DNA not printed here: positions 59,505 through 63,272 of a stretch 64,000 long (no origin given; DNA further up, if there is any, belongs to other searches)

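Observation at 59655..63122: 1155-aa protein: DUF4062 in the effector position of a STAND NTPase, plus an unassignable ~280-aa C-terminal domain after the TPR array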

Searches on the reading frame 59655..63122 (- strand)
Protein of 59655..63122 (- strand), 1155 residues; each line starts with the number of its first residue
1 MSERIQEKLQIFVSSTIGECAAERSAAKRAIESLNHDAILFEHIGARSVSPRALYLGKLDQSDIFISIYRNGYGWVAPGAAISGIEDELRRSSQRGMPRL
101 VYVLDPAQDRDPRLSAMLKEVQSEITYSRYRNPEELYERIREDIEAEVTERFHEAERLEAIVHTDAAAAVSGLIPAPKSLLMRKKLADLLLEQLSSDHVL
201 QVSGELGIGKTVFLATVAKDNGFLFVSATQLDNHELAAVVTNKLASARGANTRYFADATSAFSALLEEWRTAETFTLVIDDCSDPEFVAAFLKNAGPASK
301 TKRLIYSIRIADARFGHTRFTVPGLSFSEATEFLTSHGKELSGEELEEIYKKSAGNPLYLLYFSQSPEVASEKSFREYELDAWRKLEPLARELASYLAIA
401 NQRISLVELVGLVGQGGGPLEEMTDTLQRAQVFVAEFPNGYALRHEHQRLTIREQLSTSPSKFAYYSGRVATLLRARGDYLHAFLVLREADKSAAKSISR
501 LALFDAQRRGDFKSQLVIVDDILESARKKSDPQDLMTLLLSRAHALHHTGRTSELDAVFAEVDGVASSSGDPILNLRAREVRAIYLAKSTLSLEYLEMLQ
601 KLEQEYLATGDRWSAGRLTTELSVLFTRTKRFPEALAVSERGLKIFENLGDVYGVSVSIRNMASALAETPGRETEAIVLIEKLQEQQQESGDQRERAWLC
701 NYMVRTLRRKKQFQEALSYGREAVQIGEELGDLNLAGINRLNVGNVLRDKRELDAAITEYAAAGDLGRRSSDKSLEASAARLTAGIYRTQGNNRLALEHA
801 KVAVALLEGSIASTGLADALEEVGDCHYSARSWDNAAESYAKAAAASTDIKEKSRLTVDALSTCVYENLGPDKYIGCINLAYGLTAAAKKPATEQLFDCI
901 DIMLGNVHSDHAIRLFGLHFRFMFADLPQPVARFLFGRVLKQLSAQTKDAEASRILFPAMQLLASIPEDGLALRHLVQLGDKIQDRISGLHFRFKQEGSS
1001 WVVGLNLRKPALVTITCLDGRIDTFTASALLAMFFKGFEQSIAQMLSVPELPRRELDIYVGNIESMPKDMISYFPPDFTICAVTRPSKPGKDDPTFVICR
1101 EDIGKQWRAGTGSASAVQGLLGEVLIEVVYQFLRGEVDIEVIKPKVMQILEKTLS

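Call 4: search_protein_families(library=pfam, proteins=[window:59655-63122:-], max_evalue=1)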
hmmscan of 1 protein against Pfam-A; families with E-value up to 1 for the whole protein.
window:59655-63122:- (1155 aa): 12 families
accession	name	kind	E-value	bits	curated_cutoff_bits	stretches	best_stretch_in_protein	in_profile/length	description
PF13271.11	DUF4062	-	6e-18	65.3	24.7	1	10-90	1-80/82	Domain of unknown function (DUF4062)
PF13424.12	TPR_12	-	7.2e-12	45.8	30.1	3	741-808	7-76/77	Tetratricopeptide repeat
PF14938.12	SNAP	-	0.00015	21.8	25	1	707-798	84-176/282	Soluble NSF attachment protein, SNAP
PF13374.12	TPR_10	-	0.00042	20.7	27.5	1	697-730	2-35/42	Tetratricopeptide repeat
PF13191.12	AAA_16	-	0.0048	17.9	32.6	1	190-272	15-97/167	AAA ATPase domain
PF07719.23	TPR_2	-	0.0064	17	27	0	817-845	1-29/34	Tetratricopeptide repeat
PF02367.23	TsaE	-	0.0096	16.3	26.6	1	184-222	8-46/128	Threonylcarbamoyl adenosine biosynthesis protein TsaE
PF00931.28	NB-ARC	-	0.023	14.4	23.5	1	184-362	6-200/248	NB-ARC domain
PF13401.12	AAA_22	-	0.049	14.4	27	0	198-281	6-92/130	AAA domain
PF24883.2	NPHP3_N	-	0.071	13.7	24.8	0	192-219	17-44/164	Nephrocystin 3, N-terminal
PF13432.12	TPR_16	-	0.081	13.8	32.7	1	789-847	2-61/65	Tetratricopeptide repeat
PF12968.13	DUF3856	-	0.14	12.5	27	0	620-653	59-92/143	Domain of Unknown Function (DUF3856)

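Call 5: search_protein_families(library=padloc, proteins=[window:59655-63122:-], max_evalue=1)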
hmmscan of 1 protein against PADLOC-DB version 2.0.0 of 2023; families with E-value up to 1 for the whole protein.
window:59655-63122:- (1155 aa): 1 family
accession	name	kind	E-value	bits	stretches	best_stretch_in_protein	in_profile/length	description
PDLC01169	TPR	-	0.00025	18.5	1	711-809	123-220/252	TPR repeats containing protein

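Call 6: search_protein_families(library=ncbifam, proteins=[window:59655-63122:-], max_evalue=1)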
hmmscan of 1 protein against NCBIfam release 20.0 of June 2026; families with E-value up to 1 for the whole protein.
window:59655-63122:- (1155 aa): 5 families
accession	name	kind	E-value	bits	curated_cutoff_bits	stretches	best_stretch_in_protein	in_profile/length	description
NF053617.1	SARPRegAfsRStmc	equivalog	1.9e-07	29.4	1430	1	521-705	721-901/986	SARP-family global regulator AfsR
NF053520.1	HK_Porph_FimS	equivalog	1e-06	27.3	600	1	616-822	124-328/618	sensor histidine kinase FimS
NF041717.1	HaaA_phane_TPR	equivalog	8.9e-06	24.1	1125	1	596-849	572-824/882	cyclophane-containing RiPP biosynthesis TPR protein HaaT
NF053779.1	BT3442_fam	equivalog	0.014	14.1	940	1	681-845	86-250/563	BT3442 family protein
TIGR00150.1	T6A_YjeE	equivalog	0.11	12.3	60.1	1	184-222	9-47/135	tRNA (adenosine(37)-N6)-threonylcarbamoyltransferase complex ATPase subunit type 1 TsaE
